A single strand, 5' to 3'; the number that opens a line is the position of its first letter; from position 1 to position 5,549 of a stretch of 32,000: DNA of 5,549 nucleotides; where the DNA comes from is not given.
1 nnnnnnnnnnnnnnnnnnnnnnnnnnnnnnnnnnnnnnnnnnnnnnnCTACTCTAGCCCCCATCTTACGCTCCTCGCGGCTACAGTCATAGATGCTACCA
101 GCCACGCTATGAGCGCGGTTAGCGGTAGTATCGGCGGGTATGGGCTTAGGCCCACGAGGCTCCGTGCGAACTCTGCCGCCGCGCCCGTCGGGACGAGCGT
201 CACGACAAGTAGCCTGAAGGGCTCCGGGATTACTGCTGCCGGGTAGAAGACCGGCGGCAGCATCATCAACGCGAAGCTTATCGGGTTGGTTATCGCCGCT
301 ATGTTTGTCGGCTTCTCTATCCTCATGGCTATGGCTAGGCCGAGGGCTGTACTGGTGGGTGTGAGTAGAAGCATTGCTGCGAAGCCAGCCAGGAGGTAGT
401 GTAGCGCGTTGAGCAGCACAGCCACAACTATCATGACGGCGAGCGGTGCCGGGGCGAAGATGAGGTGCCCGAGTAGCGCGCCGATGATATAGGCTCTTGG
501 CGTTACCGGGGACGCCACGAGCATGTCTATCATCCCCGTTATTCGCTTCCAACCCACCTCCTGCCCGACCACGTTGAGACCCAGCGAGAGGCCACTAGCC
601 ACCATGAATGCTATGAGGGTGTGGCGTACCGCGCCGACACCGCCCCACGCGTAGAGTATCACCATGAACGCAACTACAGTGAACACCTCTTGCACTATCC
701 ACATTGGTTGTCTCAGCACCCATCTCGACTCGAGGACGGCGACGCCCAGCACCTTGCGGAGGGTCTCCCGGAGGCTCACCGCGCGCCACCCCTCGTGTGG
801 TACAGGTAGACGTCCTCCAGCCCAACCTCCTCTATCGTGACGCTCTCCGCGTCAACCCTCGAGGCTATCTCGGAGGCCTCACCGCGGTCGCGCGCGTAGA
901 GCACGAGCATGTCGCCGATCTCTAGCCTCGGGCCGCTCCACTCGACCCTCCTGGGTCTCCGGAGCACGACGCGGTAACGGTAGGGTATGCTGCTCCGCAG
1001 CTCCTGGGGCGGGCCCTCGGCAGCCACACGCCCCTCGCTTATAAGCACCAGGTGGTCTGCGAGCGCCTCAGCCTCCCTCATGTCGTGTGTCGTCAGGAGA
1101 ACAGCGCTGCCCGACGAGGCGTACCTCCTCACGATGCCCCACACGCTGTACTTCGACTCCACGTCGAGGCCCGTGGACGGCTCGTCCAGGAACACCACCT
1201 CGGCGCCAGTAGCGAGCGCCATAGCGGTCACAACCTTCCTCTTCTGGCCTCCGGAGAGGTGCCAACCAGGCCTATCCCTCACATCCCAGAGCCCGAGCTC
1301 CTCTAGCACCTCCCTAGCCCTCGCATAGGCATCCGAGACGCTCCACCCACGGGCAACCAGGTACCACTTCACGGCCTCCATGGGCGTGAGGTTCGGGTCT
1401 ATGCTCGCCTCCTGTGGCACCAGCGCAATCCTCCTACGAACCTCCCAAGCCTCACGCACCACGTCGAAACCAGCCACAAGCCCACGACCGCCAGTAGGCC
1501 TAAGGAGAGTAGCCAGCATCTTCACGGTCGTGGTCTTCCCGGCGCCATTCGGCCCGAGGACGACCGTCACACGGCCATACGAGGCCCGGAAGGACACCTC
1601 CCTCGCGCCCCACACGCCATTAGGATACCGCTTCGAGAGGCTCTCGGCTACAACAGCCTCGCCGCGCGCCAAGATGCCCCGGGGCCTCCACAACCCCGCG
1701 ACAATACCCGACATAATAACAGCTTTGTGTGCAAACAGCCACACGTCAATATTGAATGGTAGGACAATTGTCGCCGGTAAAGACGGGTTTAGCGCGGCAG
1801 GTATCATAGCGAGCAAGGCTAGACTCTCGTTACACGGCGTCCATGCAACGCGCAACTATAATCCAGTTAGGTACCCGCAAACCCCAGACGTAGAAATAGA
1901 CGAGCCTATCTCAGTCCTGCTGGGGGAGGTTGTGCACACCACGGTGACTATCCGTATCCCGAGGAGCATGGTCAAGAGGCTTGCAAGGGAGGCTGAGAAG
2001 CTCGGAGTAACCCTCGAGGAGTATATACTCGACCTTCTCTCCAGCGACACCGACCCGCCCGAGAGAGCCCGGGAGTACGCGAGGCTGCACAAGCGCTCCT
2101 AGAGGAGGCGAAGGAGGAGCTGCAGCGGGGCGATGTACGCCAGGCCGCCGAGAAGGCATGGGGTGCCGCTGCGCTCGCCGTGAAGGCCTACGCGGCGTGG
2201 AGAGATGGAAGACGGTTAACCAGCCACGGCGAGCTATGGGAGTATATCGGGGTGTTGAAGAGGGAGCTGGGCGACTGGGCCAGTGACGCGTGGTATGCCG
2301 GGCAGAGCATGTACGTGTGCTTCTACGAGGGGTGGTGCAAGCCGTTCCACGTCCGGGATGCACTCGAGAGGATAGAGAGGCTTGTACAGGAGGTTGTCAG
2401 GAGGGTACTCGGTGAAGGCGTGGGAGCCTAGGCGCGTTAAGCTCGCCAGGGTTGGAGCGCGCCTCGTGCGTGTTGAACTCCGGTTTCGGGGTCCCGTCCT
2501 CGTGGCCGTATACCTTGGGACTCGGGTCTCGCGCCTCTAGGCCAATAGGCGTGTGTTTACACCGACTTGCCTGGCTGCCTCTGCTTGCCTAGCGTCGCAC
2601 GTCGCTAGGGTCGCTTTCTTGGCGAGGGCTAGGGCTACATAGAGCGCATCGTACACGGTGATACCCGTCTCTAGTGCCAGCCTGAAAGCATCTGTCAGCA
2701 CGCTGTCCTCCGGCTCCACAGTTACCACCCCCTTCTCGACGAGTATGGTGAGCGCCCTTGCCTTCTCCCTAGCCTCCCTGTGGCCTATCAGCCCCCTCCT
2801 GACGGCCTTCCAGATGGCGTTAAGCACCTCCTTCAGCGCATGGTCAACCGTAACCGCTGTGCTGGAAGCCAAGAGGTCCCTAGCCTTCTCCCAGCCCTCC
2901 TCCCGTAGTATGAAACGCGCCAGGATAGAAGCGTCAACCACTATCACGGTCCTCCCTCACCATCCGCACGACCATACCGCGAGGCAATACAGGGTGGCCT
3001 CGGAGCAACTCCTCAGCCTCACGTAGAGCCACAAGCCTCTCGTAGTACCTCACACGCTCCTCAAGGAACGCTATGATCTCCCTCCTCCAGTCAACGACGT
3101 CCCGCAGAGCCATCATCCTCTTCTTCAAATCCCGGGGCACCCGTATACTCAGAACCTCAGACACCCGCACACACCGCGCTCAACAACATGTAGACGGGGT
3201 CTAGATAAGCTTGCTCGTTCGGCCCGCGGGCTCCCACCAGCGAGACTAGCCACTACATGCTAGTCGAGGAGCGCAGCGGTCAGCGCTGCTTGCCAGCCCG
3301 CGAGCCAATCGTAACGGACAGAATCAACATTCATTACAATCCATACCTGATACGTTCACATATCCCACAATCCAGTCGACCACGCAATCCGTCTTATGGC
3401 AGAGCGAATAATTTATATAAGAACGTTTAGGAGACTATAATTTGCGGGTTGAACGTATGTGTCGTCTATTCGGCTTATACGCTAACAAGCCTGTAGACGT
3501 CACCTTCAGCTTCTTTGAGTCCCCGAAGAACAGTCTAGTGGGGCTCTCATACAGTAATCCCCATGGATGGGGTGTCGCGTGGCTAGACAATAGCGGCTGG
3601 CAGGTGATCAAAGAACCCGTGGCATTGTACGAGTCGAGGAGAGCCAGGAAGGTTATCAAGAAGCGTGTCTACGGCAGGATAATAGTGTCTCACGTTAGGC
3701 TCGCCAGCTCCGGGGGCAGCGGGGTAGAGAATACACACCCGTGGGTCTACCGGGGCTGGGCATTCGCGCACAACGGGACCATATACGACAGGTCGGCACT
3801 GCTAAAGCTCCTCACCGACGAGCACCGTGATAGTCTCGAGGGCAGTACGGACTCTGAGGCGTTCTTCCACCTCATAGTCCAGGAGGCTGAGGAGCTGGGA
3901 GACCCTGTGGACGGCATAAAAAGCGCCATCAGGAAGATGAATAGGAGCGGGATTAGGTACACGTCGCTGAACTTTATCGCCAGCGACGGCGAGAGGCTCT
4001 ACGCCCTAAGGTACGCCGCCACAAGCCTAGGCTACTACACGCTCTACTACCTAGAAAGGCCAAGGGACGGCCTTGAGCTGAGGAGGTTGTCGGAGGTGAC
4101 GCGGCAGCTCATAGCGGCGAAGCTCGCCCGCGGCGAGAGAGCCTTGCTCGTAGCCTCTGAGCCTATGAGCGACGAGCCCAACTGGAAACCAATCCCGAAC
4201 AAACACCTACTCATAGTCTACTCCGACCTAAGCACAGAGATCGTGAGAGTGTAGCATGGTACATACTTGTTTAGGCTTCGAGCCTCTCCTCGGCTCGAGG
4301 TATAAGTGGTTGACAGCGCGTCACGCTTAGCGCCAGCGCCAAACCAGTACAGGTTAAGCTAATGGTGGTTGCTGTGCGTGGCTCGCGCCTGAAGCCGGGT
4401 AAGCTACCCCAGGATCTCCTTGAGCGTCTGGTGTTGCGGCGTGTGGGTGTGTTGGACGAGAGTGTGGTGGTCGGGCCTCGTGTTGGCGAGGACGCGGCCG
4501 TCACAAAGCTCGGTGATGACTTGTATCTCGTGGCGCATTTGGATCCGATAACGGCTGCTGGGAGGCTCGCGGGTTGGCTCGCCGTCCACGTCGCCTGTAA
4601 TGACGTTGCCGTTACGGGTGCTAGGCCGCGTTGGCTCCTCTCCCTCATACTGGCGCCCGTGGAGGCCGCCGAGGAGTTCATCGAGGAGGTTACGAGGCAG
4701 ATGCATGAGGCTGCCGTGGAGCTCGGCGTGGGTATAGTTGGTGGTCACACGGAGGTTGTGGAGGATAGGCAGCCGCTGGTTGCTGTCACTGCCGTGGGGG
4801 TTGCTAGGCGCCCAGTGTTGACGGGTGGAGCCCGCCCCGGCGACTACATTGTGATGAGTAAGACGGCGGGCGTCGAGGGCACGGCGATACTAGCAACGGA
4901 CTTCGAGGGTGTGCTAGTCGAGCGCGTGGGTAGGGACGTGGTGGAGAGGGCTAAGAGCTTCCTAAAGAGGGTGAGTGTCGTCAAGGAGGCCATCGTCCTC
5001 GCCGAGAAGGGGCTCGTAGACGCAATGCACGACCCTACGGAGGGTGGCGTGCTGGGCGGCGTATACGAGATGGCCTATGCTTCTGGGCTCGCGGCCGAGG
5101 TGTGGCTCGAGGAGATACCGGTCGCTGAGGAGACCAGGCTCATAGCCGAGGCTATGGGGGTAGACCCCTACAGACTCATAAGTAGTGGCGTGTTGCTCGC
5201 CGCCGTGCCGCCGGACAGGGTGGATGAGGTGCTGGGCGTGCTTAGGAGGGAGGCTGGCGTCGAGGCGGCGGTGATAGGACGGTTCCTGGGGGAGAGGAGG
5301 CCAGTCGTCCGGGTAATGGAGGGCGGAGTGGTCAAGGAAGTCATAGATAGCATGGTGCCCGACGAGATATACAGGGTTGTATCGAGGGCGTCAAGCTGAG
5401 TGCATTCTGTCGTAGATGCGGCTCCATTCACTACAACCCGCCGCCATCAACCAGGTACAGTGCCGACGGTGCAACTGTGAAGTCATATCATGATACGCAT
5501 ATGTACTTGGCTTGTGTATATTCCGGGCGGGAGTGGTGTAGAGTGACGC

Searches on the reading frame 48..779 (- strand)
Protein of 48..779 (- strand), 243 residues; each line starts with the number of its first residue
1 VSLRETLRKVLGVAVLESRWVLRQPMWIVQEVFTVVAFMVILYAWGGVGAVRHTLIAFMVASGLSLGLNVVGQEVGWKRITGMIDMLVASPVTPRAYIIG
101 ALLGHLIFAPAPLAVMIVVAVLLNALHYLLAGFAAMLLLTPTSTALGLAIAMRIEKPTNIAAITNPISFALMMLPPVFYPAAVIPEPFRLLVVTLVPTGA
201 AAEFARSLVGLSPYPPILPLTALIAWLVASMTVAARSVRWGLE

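Call 47: search_protein_families(library=pfam, proteins=[window:48-779:-], max_evalue=0.001)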
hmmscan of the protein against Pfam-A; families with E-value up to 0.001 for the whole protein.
window:48-779:- (243 aa): 2 families
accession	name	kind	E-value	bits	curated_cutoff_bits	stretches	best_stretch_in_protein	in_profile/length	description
PF01061.29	ABC2_membrane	-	1.1e-07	32.1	26.9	1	28-197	25-198/211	ABC-2 type transporter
PF12698.13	ABC2_membrane_3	-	5.7e-05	22.8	31.6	1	51-235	160-346/347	ABC-2 family transporter protein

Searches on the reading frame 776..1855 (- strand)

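Call 47: search_protein_families(library=pfam, proteins=[window:776-1855:-], max_evalue=0.001)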
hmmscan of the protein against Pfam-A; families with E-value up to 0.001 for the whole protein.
window:776-1855:- (359 aa): 4 families
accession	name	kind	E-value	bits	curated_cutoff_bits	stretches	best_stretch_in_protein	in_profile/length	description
PF00005.33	ABC_tran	-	1.4e-27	97.4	25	1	85-227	2-136/137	ABC transporter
PF13304.12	AAA_21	-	3.8e-11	44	27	1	196-259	234-300/304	AAA domain, putative AbiEii toxin, Type IV TA system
PF00448.28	SRP54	-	0.00011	22.3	22.7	1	96-136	3-43/196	SRP54-type protein, GTPase domain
PF13604.12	AAA_30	-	0.0008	19.6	27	0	92-124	16-48/191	AAA domain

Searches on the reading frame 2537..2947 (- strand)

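Call 47: search_protein_families(library=pfam, proteins=[window:2537-2947:-], max_evalue=0.001)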
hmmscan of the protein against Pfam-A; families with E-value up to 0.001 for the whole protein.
window:2537-2947:- (136 aa): 1 family
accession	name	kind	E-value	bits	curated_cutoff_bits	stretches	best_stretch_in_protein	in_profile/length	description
PF01850.27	PIN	-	2.6e-15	57.5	23.6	1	2-126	1-119/120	PIN domain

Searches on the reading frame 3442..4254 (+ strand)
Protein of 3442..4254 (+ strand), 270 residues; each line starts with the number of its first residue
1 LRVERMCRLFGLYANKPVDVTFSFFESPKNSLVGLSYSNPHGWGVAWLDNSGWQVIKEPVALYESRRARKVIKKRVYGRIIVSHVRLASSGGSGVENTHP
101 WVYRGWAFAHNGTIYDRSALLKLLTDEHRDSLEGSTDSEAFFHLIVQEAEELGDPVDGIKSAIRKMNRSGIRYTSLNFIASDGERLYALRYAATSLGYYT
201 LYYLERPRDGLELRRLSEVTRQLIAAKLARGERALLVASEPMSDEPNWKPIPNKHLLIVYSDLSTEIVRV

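Call 47: search_protein_families(library=pfam, proteins=[window:3442-4254:+], max_evalue=0.001)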
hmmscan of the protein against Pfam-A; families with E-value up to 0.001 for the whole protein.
window:3442-4254:+ (270 aa): 2 families
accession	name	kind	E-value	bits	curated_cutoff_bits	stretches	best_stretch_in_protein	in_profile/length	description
PF13230.11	GATase_4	-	2.2e-31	109.2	23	1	6-258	1-247/272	Glutamine amidotransferases class-II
PF13522.11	GATase_6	-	3.5e-11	43.7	27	1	78-158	10-90/130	Glutamine amidotransferase domain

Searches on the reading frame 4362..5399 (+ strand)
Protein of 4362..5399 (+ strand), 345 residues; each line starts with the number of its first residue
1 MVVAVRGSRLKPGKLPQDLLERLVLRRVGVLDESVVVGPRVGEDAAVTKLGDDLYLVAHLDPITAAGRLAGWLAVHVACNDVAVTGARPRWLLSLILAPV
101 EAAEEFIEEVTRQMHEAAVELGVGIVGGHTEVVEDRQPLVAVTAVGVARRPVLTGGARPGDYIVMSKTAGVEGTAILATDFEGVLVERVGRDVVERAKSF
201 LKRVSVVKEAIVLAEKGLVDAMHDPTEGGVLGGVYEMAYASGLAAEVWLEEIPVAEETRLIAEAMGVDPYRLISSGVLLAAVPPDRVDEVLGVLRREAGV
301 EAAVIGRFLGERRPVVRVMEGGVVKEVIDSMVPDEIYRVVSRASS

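Call 47: search_protein_families(library=pfam, proteins=[window:4362-5399:+], max_evalue=0.001)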
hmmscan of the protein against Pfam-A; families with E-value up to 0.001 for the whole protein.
window:4362-5399:+ (345 aa): 2 families
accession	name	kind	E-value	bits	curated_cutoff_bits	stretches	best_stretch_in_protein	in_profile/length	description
PF02769.27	AIRS_C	-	9.4e-25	88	23.1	1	158-318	1-155/156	AIR synthase related protein, C-terminal domain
PF00586.29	AIRS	-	3.4e-22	79.4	24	1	42-148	1-112/112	AIR synthase related protein, N-terminal domain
